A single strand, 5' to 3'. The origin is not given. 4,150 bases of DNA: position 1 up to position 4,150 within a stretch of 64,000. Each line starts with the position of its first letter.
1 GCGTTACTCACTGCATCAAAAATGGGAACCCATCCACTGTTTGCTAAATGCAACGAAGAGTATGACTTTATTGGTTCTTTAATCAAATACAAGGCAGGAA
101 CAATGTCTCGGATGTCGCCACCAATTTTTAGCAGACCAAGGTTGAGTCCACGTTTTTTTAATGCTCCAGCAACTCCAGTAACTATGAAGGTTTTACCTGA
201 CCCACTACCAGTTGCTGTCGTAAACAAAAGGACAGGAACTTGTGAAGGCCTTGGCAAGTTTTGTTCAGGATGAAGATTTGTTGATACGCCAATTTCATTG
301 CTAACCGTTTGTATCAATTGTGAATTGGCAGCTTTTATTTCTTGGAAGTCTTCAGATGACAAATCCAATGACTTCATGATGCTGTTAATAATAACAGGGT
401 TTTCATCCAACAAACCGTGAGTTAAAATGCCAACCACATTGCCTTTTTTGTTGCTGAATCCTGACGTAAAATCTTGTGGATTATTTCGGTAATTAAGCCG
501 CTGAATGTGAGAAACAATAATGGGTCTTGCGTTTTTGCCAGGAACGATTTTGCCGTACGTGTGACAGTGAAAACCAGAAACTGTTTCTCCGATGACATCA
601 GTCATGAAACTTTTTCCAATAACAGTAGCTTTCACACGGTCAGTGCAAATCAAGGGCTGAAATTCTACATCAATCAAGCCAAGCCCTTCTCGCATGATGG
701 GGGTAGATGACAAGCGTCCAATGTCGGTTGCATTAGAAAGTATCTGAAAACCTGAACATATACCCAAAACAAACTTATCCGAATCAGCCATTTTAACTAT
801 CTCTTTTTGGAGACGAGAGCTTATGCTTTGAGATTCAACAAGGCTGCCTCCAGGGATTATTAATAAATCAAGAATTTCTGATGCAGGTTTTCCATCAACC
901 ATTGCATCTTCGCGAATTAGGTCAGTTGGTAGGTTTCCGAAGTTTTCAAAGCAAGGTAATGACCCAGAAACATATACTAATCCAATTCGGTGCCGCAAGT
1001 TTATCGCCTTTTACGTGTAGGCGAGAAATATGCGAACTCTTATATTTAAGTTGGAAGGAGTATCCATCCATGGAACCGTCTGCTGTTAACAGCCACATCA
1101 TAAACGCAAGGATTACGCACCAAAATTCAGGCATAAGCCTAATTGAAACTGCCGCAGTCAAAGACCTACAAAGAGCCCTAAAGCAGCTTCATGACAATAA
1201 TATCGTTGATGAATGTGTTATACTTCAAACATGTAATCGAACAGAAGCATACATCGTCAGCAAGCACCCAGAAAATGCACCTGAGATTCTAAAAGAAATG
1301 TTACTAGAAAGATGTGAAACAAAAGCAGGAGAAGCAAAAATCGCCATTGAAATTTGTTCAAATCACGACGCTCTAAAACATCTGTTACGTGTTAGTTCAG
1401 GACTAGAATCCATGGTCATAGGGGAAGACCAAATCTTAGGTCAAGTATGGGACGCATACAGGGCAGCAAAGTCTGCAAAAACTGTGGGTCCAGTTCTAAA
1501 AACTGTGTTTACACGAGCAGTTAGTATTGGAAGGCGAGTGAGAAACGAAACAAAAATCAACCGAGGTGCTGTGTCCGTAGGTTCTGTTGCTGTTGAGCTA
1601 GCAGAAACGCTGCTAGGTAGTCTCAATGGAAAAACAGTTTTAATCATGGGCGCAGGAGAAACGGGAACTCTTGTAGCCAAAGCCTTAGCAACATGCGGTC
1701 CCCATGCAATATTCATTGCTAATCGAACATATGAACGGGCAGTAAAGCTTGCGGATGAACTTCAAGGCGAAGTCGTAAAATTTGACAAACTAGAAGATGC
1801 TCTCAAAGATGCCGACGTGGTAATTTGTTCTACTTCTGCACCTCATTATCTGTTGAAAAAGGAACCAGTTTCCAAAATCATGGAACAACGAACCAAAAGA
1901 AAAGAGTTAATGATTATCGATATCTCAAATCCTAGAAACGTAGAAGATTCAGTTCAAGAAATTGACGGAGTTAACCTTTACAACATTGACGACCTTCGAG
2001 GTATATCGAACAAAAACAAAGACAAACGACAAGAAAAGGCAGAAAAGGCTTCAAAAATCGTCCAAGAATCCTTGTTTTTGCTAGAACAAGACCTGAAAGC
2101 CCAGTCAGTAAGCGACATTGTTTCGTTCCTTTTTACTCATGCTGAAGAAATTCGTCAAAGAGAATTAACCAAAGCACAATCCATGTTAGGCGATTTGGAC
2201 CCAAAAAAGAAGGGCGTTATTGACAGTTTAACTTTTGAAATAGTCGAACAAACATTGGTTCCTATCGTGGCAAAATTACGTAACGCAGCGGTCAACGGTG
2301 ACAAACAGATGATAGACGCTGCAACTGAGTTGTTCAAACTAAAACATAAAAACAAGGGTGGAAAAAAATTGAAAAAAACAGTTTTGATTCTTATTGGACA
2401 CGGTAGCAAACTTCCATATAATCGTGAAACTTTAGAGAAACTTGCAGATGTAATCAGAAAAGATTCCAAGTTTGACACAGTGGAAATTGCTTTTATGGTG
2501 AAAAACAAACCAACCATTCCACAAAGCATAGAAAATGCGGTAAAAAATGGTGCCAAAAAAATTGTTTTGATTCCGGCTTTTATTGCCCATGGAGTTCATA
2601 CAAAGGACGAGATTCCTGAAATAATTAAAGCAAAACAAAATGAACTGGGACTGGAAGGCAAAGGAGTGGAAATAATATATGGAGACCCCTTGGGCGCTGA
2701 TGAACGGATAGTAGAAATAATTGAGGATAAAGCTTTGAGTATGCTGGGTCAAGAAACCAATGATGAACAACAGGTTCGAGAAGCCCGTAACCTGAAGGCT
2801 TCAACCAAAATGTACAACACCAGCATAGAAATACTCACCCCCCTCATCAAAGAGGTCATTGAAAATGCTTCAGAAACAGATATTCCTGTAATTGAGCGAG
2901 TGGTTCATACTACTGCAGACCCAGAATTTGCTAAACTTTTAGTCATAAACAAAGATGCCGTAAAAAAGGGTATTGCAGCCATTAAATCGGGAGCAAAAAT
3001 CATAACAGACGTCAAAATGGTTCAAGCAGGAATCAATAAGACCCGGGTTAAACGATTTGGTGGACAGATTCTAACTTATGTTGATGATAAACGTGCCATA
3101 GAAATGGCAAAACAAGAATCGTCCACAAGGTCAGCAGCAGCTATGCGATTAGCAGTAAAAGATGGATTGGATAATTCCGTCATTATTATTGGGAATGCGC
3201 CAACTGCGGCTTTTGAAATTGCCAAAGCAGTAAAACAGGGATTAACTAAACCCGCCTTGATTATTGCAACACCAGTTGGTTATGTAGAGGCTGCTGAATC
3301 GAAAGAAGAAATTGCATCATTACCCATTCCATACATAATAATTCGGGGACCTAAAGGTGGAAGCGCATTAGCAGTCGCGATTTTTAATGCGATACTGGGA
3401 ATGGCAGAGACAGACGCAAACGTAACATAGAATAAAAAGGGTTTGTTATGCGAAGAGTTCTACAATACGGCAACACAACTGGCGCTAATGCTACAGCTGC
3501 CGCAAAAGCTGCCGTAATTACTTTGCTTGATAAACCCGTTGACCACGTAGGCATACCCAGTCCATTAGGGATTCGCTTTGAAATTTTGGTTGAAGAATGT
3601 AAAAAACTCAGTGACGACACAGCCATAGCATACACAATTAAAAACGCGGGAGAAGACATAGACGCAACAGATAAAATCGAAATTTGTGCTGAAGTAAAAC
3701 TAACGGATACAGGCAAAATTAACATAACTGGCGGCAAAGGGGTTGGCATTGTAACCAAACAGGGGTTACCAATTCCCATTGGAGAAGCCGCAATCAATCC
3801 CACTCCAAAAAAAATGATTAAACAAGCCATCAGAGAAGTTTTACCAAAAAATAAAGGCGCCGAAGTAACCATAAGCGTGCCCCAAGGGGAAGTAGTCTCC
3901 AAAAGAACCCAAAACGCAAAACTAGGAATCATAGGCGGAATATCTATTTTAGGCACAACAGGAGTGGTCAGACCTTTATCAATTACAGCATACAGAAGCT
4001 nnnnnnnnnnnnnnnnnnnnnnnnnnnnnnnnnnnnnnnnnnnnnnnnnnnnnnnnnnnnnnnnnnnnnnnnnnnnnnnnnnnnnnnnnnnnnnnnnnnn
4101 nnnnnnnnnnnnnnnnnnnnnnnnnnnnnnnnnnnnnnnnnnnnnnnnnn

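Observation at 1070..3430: HemA-CbiX-CbiC triple fusion linking the first committed tetrapyrrole step to cobalt insertion and to a late corrin step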

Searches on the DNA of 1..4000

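Call 82: search_rna_families(source=window, start=1, end=4000, threshold=gathering)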
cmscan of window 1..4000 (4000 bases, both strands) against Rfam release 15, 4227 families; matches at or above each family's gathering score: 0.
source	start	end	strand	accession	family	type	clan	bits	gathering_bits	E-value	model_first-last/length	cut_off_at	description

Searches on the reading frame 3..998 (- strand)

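Call 18: search_protein_families(library=ncbifam, proteins=[window:3-998:-], max_evalue=0.00001)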
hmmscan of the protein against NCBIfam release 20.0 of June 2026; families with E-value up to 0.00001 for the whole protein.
window:3-998:- (332 aa): 4 families
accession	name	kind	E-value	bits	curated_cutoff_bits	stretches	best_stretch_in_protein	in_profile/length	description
NF004921.0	PRK06278.1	equivalog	1e-110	370.9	354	1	4-329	2-310/482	cobyrinic acid a,c-diamide synthase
NF001989.1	PRK00784.1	equivalog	5e-16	58.4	273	1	39-225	283-455/480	cobyric acid synthase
TIGR00313.1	cobQ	equivalog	2.5e-13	49.7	309.9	1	41-242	283-474/477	cobyric acid synthase CobQ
NF002957.0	PRK03619.1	equivalog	3.4e-06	26.6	212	0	44-90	43-95/222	phosphoribosylformylglycinamidine synthase subunit PurQ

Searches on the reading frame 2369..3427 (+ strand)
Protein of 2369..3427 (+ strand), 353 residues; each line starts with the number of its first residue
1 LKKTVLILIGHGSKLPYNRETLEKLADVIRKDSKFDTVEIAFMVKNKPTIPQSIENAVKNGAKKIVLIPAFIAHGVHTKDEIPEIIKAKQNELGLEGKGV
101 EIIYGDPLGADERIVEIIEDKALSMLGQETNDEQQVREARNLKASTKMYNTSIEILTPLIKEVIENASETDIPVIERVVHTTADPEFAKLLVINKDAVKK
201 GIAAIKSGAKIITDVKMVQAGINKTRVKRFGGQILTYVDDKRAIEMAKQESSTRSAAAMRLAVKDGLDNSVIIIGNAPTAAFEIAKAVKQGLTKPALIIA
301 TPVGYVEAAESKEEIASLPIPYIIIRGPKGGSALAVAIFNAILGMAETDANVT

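Call 56: find_homologous_proteins(query=window:2369-3427:+)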
Query window:2369-3427:+ (353 aa): 2747 proteins with E <= 0.001 among 8000 candidates; the best 120 are listed.
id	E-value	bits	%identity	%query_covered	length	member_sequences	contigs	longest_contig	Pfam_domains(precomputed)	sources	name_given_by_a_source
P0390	3.9e-191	652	88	100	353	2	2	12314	PF01903.23,PF06180.17,PF02570.21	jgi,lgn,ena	-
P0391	7.5e-173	592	89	90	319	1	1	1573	PF01903.23,PF02570.21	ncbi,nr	ncbi:MAG: precorrin-8X methylmutase, partial [Candidatus Bathyarchaeota archaeon]|nr:precorrin-8X me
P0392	1.6e-161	555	72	100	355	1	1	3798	PF01903.23,PF06180.17,PF02570.21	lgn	-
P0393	6.2e-161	553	73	99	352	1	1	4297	PF01903.23,PF06180.17,PF02570.21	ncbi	-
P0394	4.4e-160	550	73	99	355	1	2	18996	PF01903.23,PF06180.17,PF02570.21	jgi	jgi:precorrin-8X/cobalt-precorrin-8 methylmutase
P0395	6.3e-160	550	73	99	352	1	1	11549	PF01903.23,PF06180.17,PF02570.21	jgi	jgi:precorrin-8X/cobalt-precorrin-8 methylmutase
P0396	1.4e-159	549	71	100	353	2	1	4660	PF01903.23,PF06180.17,PF02570.21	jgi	-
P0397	3.9e-159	547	71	100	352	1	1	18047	PF01903.23,PF06180.17,PF02570.21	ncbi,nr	ncbi:MAG: sirohydrochlorin nickelochelatase [Candidatus Bathyarchaeota archaeon]|nr:sirohydrochlorin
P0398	5.2e-158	543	71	99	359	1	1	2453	PF01903.23,PF06180.17,PF02570.21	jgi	jgi:precorrin-8X/cobalt-precorrin-8 methylmutase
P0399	1.1e-157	542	71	100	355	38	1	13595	PF01903.23,PF06180.17,PF02570.21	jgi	-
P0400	3.6e-157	541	71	99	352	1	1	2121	PF01903.23,PF06180.17,PF02570.21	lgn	-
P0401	8.0e-157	539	71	99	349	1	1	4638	PF01903.23,PF06180.17,PF02570.21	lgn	-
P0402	2.1e-156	538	70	100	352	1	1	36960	PF01903.23,PF06180.17,PF02570.21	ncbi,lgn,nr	ncbi:MAG: hypothetical protein CW691_04490 [Candidatus Bathyarchaeum sp.]|nr:MAG: hypothetical prote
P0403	7.8e-156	536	70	100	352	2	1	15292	PF01903.23,PF06180.17,PF02570.21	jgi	jgi:precorrin-8X/cobalt-precorrin-8 methylmutase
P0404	4.3e-155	534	72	99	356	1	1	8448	PF01903.23,PF06180.17,PF02570.21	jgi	jgi:precorrin-8X/cobalt-precorrin-8 methylmutase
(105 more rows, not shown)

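Call 57: find_encoding_contigs(protein=P0390, flank=4000, max_places=3)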
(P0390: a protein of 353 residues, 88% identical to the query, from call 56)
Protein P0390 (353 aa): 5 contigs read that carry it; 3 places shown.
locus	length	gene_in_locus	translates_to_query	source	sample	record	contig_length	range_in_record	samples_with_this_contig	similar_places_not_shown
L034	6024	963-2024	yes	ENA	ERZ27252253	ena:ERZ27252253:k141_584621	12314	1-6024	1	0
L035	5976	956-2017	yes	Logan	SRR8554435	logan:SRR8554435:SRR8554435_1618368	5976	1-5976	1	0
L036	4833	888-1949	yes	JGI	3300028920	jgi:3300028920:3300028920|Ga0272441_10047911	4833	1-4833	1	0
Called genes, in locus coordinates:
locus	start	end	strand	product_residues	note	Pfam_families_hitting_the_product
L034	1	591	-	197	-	?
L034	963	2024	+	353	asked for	PF01903:CbiX, PF06180:CbiK (weak), PF02570:CbiC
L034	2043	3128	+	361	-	PF01888:CbiD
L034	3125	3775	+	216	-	PF00590:TP_methylase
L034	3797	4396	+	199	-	PF03602:Cons_hypoth95 (weak), PF02475:TRM5-TYW2_MTfase (weak), PF01135:PCMT, PF01209:Ubie_methyltran (weak), PF01596:Methyltransf_3 (weak), PF06325:PrmA, PF13847:Methyltransf_31, PF13649:Methyltransf_25, +6 more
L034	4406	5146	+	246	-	PF00590:TP_methylase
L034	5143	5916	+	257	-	PF00590:TP_methylase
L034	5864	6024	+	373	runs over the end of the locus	PF11760:CbiG_N, PF11761:CbiG_mid (faint), PF21437:CbiG-like_linker (weak), PF01890:CbiG_C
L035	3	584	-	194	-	?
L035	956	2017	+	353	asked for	PF01903:CbiX, PF06180:CbiK (weak), PF02570:CbiC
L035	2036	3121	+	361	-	PF01888:CbiD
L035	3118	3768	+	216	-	PF00590:TP_methylase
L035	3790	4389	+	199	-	PF03602:Cons_hypoth95 (weak), PF02475:TRM5-TYW2_MTfase (weak), PF01135:PCMT, PF01209:Ubie_methyltran (weak), PF01596:Methyltransf_3 (weak), PF06325:PrmA, PF13847:Methyltransf_31, PF13649:Methyltransf_25, +6 more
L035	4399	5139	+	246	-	PF00590:TP_methylase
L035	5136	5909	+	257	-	PF00590:TP_methylase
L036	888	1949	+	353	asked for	PF01903:CbiX, PF06180:CbiK (weak), PF02570:CbiC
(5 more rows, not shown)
